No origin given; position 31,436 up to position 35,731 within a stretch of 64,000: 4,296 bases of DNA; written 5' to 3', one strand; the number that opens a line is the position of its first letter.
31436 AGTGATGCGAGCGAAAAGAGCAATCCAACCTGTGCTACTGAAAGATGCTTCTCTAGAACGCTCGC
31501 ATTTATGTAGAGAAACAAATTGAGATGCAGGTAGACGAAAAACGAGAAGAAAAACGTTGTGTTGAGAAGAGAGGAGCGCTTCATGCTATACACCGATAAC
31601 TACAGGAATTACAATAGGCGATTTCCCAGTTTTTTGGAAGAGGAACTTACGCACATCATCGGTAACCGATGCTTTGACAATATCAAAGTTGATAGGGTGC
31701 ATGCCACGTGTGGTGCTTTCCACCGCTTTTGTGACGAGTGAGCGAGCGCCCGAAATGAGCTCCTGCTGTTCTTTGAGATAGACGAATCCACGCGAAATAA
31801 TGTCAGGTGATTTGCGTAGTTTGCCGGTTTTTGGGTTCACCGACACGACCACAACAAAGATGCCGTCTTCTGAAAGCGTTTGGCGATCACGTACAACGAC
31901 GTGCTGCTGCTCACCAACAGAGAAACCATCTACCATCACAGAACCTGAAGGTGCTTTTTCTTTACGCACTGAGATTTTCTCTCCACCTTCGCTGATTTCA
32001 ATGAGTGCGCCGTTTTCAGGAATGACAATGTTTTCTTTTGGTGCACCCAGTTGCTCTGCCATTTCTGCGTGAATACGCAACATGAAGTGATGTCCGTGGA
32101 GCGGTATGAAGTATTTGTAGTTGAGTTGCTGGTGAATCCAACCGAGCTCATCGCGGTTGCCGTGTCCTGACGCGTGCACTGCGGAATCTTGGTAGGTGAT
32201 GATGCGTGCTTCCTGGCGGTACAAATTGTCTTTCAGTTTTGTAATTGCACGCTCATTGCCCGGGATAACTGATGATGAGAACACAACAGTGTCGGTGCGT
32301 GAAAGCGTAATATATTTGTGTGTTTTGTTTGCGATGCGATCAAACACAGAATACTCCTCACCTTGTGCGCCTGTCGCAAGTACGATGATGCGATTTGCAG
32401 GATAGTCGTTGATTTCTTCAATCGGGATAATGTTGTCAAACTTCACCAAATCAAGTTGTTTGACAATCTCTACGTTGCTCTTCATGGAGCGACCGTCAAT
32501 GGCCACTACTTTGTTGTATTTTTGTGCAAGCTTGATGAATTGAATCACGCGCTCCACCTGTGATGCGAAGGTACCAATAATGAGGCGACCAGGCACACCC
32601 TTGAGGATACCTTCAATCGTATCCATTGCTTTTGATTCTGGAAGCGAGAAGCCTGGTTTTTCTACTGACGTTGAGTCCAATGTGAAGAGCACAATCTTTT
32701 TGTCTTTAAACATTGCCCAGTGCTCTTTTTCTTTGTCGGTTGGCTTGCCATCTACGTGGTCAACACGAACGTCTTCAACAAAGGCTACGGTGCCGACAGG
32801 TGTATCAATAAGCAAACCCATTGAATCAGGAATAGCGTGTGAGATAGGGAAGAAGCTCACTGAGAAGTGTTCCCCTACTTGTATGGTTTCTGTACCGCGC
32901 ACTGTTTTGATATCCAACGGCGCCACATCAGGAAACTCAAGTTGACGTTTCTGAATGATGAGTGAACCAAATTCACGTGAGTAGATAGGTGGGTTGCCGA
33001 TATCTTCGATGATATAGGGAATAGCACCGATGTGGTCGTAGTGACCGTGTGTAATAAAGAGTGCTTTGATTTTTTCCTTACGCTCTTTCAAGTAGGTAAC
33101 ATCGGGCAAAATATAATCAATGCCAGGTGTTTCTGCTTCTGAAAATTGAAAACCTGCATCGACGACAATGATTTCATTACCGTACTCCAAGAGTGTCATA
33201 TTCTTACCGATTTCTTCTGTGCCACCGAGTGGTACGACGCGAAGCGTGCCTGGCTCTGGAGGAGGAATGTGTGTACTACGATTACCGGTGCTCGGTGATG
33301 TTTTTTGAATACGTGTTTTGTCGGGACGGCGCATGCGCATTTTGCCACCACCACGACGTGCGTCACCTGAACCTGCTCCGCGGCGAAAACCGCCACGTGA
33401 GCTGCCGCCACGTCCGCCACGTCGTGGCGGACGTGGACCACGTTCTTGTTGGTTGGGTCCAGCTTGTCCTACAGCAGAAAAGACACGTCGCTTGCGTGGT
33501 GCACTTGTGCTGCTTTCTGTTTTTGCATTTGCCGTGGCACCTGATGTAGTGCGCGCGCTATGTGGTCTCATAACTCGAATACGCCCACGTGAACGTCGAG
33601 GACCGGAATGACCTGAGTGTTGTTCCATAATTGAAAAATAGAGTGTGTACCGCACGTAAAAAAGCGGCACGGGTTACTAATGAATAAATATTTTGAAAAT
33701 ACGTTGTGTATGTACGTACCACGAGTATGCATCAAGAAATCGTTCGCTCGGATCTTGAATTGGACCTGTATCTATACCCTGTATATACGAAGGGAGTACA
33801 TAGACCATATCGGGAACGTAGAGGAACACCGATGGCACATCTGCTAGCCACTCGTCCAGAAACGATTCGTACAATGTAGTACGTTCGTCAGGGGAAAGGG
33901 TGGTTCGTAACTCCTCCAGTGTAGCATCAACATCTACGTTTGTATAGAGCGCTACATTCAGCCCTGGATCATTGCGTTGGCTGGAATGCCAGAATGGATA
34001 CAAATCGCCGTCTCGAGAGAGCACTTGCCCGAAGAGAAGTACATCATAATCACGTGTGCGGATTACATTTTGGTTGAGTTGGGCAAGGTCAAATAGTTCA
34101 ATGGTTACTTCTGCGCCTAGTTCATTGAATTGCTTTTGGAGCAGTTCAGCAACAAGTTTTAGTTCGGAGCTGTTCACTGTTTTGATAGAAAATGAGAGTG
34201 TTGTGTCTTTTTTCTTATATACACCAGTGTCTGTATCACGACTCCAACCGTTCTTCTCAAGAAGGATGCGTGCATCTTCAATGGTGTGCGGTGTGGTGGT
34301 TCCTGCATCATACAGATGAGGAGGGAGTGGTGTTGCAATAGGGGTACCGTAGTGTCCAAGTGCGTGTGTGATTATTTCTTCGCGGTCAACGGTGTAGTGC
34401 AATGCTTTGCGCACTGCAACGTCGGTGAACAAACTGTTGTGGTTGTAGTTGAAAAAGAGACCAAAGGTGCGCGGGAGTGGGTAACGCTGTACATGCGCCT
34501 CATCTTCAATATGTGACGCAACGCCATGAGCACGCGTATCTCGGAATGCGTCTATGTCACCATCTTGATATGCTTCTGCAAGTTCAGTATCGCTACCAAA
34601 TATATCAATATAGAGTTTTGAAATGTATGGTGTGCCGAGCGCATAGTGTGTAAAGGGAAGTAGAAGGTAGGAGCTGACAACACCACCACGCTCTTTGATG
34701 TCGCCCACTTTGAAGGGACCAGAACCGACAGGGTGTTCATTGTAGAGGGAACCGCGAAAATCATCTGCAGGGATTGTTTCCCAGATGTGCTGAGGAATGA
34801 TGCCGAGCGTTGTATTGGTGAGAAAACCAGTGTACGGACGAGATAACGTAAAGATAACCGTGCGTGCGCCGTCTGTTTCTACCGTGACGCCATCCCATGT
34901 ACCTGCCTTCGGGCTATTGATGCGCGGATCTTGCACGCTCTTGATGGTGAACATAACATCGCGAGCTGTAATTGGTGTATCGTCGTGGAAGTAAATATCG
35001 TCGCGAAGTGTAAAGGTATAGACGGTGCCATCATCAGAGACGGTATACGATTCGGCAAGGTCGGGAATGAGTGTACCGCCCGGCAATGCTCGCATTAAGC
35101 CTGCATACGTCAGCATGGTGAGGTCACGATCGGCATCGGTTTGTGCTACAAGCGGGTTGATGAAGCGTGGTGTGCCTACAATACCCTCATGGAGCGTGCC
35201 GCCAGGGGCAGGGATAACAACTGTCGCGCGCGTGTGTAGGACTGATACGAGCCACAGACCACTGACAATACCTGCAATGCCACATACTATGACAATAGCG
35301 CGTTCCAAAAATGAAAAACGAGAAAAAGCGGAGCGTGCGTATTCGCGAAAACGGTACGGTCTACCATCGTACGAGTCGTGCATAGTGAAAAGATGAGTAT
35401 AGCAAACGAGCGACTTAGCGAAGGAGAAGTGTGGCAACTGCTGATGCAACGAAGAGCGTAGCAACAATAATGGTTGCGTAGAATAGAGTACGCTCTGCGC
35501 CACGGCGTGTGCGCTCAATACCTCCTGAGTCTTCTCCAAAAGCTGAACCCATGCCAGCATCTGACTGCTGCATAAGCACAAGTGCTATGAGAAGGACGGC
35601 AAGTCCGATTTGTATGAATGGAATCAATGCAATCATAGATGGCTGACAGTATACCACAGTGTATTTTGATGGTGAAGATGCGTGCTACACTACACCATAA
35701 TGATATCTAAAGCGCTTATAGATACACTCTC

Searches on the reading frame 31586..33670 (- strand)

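Call 29: search_protein_families(library=pfam, proteins=[window:31586-33670:-], max_evalue=0.00001)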
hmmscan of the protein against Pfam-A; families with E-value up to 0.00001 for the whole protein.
window:31586-33670:- (694 aa): 4 families
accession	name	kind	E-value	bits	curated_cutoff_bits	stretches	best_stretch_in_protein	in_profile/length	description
PF22505.1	RNase_J_b_CASP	-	2.1e-36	124.9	27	1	361-483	2-126/126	Ribonuclease J, beta-CASP domain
PF17770.6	RNase_J_C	-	7.9e-25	88.2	23.8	1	592-694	1-102/102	Ribonuclease J C-terminal domain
PF00753.33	Lactamase_B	-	6.3e-13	49.5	22.7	1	156-298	6-147/196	Metallo-beta-lactamase superfamily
PF12706.13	Lactamase_B_2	-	3.8e-09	36.9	27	1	168-302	3-144/200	Beta-lactamase superfamily domain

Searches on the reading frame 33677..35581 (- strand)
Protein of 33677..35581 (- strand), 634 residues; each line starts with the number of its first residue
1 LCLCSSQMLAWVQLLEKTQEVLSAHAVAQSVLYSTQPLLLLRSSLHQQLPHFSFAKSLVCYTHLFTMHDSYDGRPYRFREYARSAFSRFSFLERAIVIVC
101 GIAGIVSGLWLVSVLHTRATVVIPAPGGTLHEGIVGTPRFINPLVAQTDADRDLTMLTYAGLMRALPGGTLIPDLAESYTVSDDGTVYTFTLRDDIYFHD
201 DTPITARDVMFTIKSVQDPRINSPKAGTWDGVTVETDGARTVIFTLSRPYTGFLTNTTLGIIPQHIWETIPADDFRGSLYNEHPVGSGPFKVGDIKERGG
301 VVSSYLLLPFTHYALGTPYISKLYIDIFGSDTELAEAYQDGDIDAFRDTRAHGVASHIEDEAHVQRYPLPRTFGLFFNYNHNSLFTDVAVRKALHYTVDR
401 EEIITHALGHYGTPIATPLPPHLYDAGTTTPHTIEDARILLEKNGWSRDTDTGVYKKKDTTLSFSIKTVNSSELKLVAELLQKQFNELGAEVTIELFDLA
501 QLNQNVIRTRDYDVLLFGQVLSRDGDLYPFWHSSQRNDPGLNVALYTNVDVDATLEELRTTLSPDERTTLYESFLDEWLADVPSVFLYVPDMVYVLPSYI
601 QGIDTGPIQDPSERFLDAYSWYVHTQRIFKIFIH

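Call 29: search_protein_families(library=pfam, proteins=[window:33677-35581:-], max_evalue=0.00001)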
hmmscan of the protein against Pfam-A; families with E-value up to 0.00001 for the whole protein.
window:33677-35581:- (634 aa): 1 family
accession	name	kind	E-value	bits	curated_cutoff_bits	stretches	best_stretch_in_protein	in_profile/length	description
PF00496.27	SBP_bac_5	-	3.7e-69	234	32.4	1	171-535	2-365/368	Bacterial extracellular solute-binding proteins, family 5 Middle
